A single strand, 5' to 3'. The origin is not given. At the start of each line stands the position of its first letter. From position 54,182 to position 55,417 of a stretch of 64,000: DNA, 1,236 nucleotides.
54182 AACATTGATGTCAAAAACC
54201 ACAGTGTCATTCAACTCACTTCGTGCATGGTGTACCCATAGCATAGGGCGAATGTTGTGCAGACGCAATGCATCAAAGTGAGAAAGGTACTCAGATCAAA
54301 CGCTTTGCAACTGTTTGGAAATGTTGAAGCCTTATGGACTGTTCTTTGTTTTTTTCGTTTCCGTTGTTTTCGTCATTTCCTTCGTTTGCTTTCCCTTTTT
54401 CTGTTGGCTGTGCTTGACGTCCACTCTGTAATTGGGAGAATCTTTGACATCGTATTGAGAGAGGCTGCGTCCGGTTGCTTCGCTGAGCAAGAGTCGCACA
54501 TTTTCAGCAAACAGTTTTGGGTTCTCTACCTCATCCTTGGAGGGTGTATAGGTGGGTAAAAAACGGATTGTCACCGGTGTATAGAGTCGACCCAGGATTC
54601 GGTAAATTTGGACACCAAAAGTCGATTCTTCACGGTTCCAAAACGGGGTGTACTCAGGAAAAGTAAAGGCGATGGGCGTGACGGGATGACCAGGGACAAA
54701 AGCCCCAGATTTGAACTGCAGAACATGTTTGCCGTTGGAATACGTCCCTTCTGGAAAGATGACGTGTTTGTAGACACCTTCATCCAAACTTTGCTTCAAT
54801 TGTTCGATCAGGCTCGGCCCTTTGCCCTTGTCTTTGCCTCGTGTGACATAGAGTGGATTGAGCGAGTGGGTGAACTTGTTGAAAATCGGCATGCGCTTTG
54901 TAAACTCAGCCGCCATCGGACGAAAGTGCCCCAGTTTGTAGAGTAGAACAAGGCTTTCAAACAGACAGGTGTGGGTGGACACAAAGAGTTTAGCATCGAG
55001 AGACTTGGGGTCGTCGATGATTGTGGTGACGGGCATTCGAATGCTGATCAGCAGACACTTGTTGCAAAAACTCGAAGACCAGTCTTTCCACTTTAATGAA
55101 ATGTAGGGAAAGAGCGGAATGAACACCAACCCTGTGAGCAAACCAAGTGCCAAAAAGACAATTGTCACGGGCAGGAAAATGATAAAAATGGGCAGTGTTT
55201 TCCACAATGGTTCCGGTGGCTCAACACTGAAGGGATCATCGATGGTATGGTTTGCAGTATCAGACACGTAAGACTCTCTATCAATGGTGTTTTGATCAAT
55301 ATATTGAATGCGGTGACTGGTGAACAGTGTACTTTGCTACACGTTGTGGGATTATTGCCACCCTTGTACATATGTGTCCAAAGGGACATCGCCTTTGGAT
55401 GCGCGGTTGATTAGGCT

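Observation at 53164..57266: Eukaryote-like lipid-handling gene string: class-2 lipase, LPCAT-like acyltransferase, START domain protein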

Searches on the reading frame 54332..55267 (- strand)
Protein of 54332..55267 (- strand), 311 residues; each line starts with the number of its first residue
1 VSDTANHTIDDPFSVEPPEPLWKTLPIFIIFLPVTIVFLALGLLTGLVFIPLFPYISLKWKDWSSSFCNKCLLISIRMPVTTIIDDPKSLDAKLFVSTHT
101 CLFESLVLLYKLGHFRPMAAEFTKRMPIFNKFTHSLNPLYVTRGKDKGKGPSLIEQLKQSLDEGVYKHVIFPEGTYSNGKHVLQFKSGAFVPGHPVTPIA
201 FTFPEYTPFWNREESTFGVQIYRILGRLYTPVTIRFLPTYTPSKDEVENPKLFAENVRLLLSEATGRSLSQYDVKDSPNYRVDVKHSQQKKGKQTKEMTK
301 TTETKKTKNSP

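Call 3: search_protein_families(library=pfam, proteins=[window:54332-55267:-], max_evalue=0.01)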
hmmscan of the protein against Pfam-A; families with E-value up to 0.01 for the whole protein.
window:54332-55267:- (311 aa): 1 family
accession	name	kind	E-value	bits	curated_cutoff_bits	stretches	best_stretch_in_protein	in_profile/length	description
PF01553.26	Acyltransferase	-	1.4e-10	41.5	23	1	94-200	17-130/132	Acyltransferase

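Call 4: search_protein_families(library=ncbifam, proteins=[window:54332-55267:-], max_evalue=0.01)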
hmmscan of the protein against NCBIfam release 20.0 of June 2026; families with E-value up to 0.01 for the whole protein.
window:54332-55267:- (311 aa): 3 families
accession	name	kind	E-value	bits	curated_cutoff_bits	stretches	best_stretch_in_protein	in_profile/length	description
TIGR00530.1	AGP_acyltrn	subfamily_domain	4.3e-09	36.2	102.95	1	91-190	16-114/130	1-acylglycerol-3-phosphate O-acyltransferase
NF052553.1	LyOrLpactfOlsABRUA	equivalog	3.1e-06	26.5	300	1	70-190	47-161/263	lyso-ornithine lipid O-acyltransferase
NF052552.1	LyOrLpactfOlsARHOCB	equivalog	0.0098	14.9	300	0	127-190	121-181/271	lyso-ornithine lipid O-acyltransferase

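Call 5: search_solved_structures(query=window:54332-55267:-, max_evalue=1, show_alignments=2)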
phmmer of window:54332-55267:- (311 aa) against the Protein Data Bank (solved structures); distinct sequences matched with E-value up to 1: 1.
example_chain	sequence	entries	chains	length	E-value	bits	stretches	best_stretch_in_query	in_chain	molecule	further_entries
5kym_A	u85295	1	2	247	0.002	20.4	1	94-201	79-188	1-acyl-sn-glycerol-3-phosphate acyltransferase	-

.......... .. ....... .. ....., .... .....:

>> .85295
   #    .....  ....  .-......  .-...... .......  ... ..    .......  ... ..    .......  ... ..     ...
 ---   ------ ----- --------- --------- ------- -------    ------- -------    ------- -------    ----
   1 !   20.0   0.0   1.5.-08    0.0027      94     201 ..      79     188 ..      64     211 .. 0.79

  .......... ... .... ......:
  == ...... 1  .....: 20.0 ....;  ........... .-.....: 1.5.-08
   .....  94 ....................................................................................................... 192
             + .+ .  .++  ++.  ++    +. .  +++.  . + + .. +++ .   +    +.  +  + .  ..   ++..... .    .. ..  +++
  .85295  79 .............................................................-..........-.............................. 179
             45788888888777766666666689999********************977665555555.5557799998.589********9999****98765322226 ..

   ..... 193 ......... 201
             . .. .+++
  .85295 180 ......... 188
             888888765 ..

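Call 8: find_encoding_contigs(protein=window:54332-55267:-, flank=10000, max_places=6)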
Protein window:54332-55267:- (311 aa): no gene with exactly this product is on record in the collection.

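Call 9: find_homologous_proteins(query=window:54332-55267:-)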
Query window:54332-55267:- (311 aa): 51 proteins with E <= 0.001 among 838 candidates.
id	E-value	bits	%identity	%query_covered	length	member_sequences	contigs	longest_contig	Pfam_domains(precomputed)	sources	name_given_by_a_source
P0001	1.9e-207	705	99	100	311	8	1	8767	PF01553.27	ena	-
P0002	1.2e-160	552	83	93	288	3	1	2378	PF01553.27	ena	-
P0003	1.5e-160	551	84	93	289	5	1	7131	PF01553.27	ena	-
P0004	6.2e-156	536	80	91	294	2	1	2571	PF01553.27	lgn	-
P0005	7.5e-152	523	80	90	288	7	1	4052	PF01553.27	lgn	-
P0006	1.5e-151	522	77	93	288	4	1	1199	PF01553.27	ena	-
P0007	5.9e-149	513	78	93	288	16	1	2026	PF01553.27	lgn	-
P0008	1.4e-146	506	75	94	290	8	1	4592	PF01553.27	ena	-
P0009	1.4e-144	499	77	89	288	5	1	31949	PF01553.27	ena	-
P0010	6.1e-125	434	66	91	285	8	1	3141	PF01553.27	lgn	-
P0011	6.3e-117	408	61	91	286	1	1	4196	PF01553.27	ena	-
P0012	2.6e-116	406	70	89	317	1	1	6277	PF01553.27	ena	-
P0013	7.6e-90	319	49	92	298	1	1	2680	PF01553.27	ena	-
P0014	5.2e-86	307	49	89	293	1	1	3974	PF01553.27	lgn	-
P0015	3.3e-83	297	47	88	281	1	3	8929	PF01553.27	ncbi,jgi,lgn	jgi:1-acyl-sn-glycerol-3-phosphate acyltransferase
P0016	1.8e-81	292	46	88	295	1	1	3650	PF01553.27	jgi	jgi:lysophosphatidylcholine acyltransferase / lyso-PAF acetyltransferase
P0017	4.5e-81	290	45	90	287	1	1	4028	PF01553.27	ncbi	ncbi:MAG: 1-acyl-sn-glycerol-3-phosphate acyltransferase [Myxococcota bacterium]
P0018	1.4e-80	289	47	91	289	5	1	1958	PF01553.27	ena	-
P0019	2.4e-80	288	45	89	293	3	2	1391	PF01553.27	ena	-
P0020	4.8e-80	287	45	88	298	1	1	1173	PF01553.27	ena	-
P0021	9.0e-80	286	47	89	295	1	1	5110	PF01553.27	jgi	-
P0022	6.7e-78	280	45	89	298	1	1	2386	PF01553.27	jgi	jgi:lysophosphatidylcholine acyltransferase/lyso-PAF acetyltransferase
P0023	6.8e-77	277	46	91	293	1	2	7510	PF01553.27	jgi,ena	-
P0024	5.2e-76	274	49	89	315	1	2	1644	PF01553.27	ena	-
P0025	5.7e-75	270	44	95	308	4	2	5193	PF01553.27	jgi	-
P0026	2.4e-74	268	48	88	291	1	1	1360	PF01553.27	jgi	jgi:lysophosphatidylcholine acyltransferase/lyso-PAF acetyltransferase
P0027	3.8e-74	268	44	89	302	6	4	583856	PF01553.27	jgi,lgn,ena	-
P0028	5.9e-74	267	45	88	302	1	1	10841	PF01553.27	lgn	-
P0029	6.6e-74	267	45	89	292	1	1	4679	PF01553.27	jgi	-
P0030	6.5e-73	264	44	89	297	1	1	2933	PF01553.27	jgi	jgi:1-acyl-sn-glycerol-3-phosphate acyltransferase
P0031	7.5e-73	263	45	89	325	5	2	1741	PF01553.27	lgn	-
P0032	1.9e-72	262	47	89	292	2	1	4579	PF01553.27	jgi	-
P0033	1.9e-72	262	42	91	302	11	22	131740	PF01553.27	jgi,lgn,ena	jgi:1-acyl-sn-glycerol-3-phosphate acyltransferase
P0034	1.6e-71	259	64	57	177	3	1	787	PF01553.27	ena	-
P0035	8.4e-71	257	44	90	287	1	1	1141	PF01553.27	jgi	-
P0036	6.2e-70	254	42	91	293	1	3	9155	PF01553.27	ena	-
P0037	1.4e-69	253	49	78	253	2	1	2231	PF01553.27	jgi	jgi:1-acyl-sn-glycerol-3-phosphate acyltransferase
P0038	2.1e-67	245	41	88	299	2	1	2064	PF01553.27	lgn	-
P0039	2.4e-59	219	62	52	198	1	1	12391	PF01553.27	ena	-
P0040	4.4e-59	218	53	57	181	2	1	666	PF01553.27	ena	-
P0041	2.9e-57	212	52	57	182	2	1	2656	PF01553.27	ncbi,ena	-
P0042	1.7e-16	78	31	58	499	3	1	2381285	PF13405.13,PF13499.13,PF12763.14,PF13833.13,PF13202.13,PF00036.39,PF01553.27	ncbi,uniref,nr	ncbi:lysophosphatidylcholine acyltransferase 2-like isoform X1 [Mizuhopecten yessoensis]|uniref:lyso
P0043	4.8e-16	77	32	55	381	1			PF01553.27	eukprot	eukprot:TRINITY_DN20223_c0_g1_i1.p1 TRINITY_DN20223_c0_g1~~TRINITY_DN20223_c0_g1_i1.p1 ORF type:comp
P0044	1.1e-15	76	31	51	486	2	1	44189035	PF13405.13,PF13499.13,PF12763.14,PF13833.13,PF13202.13,PF00036.39,PF01553.27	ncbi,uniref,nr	ncbi:lysophosphatidylcholine acyltransferase 2-like isoform X1 [Pecten maximus]|uniref:lysophosphati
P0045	2.2e-15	75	31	51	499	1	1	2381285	PF13405.13,PF13499.13,PF12763.14,PF13833.13,PF13202.13,PF00036.39,PF01553.27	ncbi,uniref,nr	ncbi:lysophosphatidylcholine acyltransferase 2-like isoform X2 [Mizuhopecten yessoensis]|uniref:Sulf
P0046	6.1e-14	70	30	51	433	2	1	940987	PF01553.27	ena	-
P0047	7.9e-14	69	27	59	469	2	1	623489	PF13405.13,PF13499.13,PF12763.14,PF13833.13,PF13202.13,PF00036.39,PF01553.27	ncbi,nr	ncbi:lysophosphatidylcholine acyltransferase 2-like isoform X2 [Anneissia japonica]|nr:lysophosphati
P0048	3.4e-13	67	36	37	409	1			PF01553.27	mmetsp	mmetsp:Transcript_51176/g.153751 ORF Transcript_51176/g.153751 Transcript_51176/m.153751 type:comple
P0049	1.1e-10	59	26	55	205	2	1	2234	PF01553.27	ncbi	-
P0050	1.6e-9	55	27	55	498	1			PF01553.27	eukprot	eukprot:snap_masked-scaffold85_size395806-processed-gene-2.2 protein:Tk03929 transcript:snap_masked-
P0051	3.8e-9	54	28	43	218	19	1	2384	PF01553.27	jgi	-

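Call 10: find_encoding_contigs(protein=P0009, flank=10000, max_places=2)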
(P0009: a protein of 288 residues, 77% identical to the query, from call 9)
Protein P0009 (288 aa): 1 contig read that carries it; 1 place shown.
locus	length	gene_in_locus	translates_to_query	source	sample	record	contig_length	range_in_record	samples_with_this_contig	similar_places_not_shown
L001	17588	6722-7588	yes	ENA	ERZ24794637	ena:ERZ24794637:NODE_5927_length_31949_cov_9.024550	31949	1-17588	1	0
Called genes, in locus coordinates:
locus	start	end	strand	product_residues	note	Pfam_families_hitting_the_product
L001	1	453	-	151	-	?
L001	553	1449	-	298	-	PF03781:FGE-sulfatase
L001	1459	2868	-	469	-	PF14537:Cytochrom_c3_2 (faint), PF22113:Mtrc-MtrF_II-IV_dom (faint), PF14522:Cytochrome_C7 (faint), PF13435:Cytochrome_C554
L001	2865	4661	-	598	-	PF01839:FG-GAP (faint), PF13517:FG-GAP_3, PF07593:UnbV_ASPIC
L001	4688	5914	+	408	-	-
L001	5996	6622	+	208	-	PF01852:START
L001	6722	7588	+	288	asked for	PF01553:Acyltransferase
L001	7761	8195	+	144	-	PF01674:Lipase_2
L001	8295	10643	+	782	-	PF07627:PSCyt3 (weak)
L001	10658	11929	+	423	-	PF07394:DUF1501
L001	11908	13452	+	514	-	PF13948:DUF4215 (faint)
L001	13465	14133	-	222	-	PF03781:FGE-sulfatase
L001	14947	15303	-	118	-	-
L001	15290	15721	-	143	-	-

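Call 11: find_encoding_contigs(protein=P0027, flank=10000, max_places=3)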
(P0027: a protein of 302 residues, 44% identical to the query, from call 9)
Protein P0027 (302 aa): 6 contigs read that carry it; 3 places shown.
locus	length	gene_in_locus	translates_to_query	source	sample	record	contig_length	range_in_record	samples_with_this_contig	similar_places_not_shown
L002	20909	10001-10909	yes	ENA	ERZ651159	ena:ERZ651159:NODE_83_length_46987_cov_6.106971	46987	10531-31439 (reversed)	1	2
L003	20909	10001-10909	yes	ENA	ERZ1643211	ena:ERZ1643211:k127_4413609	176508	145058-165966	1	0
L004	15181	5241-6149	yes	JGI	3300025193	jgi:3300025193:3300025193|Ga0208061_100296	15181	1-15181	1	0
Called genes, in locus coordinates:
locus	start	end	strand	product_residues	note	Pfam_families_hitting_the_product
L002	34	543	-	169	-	PF00886:Ribosomal_S16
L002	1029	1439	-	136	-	PF00462:Glutaredoxin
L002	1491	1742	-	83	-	PF01722:BolA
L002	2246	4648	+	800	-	PF02737:3HCDH_N, PF00725:3HCDH, PF00378:ECH_1, PF16113:ECH_2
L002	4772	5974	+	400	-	PF00108:Thiolase_N, PF00109:ketoacyl-synt (faint), PF02803:Thiolase_C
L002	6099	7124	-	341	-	PF04754:Transposase_31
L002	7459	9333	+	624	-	PF02412:TSP_3 (faint), PF13517:FG-GAP_3 (weak)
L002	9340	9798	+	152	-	PF03330:DPBB_1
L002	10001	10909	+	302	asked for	PF01553:Acyltransferase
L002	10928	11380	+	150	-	-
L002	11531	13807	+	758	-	PF13174:TPR_6 (faint), PF13414:TPR_11 (faint), PF13424:TPR_12 (faint), PF13428:TPR_14 (faint), PF13431:TPR_17 (faint), PF00515:TPR_1 (weak), PF07719:TPR_2 (weak), PF13181:TPR_8 (weak), +2 more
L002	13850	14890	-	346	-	PF01963:TraB_PrgY_gumN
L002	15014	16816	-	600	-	-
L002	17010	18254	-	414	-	PF04773:FecR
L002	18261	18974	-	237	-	PF04542:Sigma70_r2, PF08281:Sigma70_r4_2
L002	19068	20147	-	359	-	-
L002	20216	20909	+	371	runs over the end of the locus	-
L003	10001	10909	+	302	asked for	PF01553:Acyltransferase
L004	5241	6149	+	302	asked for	PF01553:Acyltransferase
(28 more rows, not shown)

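Call 12: find_encoding_contigs(protein=P0033, flank=10000, max_places=4)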
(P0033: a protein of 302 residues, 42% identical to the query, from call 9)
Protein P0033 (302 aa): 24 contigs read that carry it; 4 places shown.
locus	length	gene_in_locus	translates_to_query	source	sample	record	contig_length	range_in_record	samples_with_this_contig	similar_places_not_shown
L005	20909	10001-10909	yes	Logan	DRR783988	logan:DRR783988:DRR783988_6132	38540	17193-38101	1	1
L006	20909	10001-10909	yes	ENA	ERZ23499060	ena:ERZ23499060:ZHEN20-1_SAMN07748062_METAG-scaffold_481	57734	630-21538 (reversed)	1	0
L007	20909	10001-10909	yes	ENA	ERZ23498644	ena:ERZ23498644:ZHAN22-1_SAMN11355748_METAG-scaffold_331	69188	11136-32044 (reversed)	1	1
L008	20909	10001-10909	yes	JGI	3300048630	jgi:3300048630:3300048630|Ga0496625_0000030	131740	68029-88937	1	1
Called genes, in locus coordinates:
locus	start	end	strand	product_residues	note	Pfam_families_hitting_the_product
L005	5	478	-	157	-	PF00886:Ribosomal_S16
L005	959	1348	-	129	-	PF00462:Glutaredoxin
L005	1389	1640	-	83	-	PF01722:BolA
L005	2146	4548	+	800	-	PF02737:3HCDH_N, PF00725:3HCDH, PF00378:ECH_1, PF16113:ECH_2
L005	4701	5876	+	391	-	PF00108:Thiolase_N, PF00109:ketoacyl-synt (faint), PF02803:Thiolase_C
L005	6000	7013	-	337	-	PF04754:Transposase_31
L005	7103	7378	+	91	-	-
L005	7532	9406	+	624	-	PF02412:TSP_3, PF13517:FG-GAP_3 (weak)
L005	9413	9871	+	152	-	PF03330:DPBB_1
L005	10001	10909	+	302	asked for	PF01553:Acyltransferase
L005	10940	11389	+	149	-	-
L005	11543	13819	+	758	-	PF00515:TPR_1 (faint), PF07719:TPR_2 (faint), PF13181:TPR_8 (faint), PF13414:TPR_11 (faint), PF13431:TPR_17 (faint)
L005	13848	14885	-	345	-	PF01963:TraB_PrgY_gumN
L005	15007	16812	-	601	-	-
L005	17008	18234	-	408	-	PF04773:FecR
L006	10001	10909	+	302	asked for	PF01553:Acyltransferase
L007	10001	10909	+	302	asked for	PF01553:Acyltransferase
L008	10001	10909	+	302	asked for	PF01553:Acyltransferase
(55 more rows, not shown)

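Call 14: find_related_loci(query=A1, collection=genome_contigs, flank=10000)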
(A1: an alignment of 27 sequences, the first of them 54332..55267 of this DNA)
Query A1 (311 aa) in genome_contigs; peptide patterns used: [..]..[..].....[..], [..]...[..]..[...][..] (x = any residue, [..] = any of these).
15 stretches matched a pattern; 5 encode a relative of the query (tblastn E <= 1e-3); 5 distinct loci.
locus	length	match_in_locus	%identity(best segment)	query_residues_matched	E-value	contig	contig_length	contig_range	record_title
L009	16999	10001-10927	87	1-309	0e+0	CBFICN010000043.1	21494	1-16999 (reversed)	MAG: uncultured Myxococcota bacterium isolate Co_bin_45_indstr genome assembly, contig: Co_bin_45_indstr_c43, whole geno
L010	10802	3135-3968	80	9-288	5e-155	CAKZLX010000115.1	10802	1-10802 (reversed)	MAG TPA_asm: uncultured proteobacterium isolate ERR2094175_bin.21_CONCOCT_v1.1_MAG genome assembly, contig: ERZ650154.40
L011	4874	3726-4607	76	1-296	2e-151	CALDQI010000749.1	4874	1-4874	MAG TPA_asm: uncultured proteobacterium isolate ERR599052_bin.172_CONCOCT_v1.1_MAG genome assembly, contig: ERZ840881.42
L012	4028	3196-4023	45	10-288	4e-88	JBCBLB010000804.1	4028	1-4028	MAG: Myxococcota bacterium isolate J06627_4 k141_222552_length_4028_cov_12.0000, whole genome shotgun sequence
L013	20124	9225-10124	40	2-301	1e-76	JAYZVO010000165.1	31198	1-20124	MAG: Myxococcota bacterium isolate XB_MAG542 DB_MAG542_0204, whole genome shotgun sequence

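Call 16: find_encoding_contigs(protein=P0039, flank=10000, max_places=1)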
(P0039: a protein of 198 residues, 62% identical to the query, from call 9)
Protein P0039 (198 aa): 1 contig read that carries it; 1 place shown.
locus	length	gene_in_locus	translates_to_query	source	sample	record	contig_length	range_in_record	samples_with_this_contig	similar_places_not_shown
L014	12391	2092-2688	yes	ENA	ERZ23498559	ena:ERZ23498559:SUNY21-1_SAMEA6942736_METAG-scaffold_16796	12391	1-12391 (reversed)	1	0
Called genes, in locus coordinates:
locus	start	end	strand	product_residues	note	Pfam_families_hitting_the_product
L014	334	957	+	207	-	PF01852:START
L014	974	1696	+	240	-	-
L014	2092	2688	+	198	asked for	PF01553:Acyltransferase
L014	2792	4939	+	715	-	-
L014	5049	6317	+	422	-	PF07394:DUF1501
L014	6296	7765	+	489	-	PF13948:DUF4215 (weak)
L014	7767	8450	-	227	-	PF03781:FGE-sulfatase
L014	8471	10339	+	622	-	-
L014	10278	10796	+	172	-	-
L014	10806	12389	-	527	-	?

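Call 17: find_encoding_contigs(protein=P0011, flank=10000, max_places=1)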
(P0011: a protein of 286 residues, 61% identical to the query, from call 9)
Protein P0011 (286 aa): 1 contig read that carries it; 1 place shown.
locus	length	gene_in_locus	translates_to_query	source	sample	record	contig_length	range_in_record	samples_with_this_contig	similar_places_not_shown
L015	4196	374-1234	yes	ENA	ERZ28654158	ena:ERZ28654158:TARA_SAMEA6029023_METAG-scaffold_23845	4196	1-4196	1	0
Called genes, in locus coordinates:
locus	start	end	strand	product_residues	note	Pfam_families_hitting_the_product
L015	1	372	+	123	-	?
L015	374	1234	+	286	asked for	PF01553:Acyltransferase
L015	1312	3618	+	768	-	PF07631:PSD4 (faint), PF07627:PSCyt3 (weak)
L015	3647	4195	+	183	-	?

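Call 18: find_encoding_contigs(protein=P0015, flank=10000, max_places=2)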
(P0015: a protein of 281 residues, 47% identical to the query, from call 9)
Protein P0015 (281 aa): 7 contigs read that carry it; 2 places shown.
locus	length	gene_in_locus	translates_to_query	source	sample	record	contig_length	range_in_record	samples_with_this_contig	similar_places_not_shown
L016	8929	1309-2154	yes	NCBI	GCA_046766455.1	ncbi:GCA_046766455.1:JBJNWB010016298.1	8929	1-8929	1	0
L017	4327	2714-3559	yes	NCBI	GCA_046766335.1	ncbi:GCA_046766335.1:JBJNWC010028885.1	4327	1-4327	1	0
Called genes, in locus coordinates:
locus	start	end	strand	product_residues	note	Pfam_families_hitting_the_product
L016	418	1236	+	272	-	PF13489:Methyltransf_23, PF01209:Ubie_methyltran (weak), PF13847:Methyltransf_31, PF08241:Methyltransf_11, PF08242:Methyltransf_12, PF13649:Methyltransf_25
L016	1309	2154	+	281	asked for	PF01553:Acyltransferase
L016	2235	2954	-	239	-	PF00005:ABC_tran, PF13304:AAA_21 (faint)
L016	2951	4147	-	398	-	PF12704:MacB_PCD, PF02687:FtsX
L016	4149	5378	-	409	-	PF25984:BSH_YknX (faint), PF25954:Beta-barrel_RND_2 (weak)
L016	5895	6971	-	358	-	-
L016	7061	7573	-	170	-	PF01967:MoaC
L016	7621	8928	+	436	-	?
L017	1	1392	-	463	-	PF20042:DUF6444, PF03050:DDE_Tnp_IS66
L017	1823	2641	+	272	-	PF13489:Methyltransf_23, PF01209:Ubie_methyltran (weak), PF13847:Methyltransf_31, PF08241:Methyltransf_11, PF08242:Methyltransf_12, PF13649:Methyltransf_25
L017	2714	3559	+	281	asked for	PF01553:Acyltransferase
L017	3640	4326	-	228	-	?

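Call 19: find_encoding_contigs(protein=P0023, flank=10000, max_places=2)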
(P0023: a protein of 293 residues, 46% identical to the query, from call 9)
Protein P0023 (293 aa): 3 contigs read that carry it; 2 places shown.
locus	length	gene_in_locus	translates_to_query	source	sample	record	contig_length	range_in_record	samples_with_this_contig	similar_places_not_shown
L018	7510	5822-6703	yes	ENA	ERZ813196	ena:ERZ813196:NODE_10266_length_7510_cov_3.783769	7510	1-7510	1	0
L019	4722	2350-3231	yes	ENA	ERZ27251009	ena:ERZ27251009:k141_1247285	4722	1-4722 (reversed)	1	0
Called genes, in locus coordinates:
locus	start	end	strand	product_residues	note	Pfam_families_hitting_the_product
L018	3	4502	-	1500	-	?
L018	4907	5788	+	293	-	PF02353:CMAS, PF13489:Methyltransf_23, PF08241:Methyltransf_11, PF08242:Methyltransf_12, PF13649:Methyltransf_25, PF13847:Methyltransf_31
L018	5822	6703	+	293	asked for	PF01553:Acyltransferase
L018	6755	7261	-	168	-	PF00254:FKBP_C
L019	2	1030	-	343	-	?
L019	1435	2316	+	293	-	PF02353:CMAS, PF13489:Methyltransf_23, PF08241:Methyltransf_11, PF08242:Methyltransf_12, PF13649:Methyltransf_25, PF13847:Methyltransf_31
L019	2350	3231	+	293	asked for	PF01553:Acyltransferase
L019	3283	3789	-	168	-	PF00254:FKBP_C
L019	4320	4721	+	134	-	?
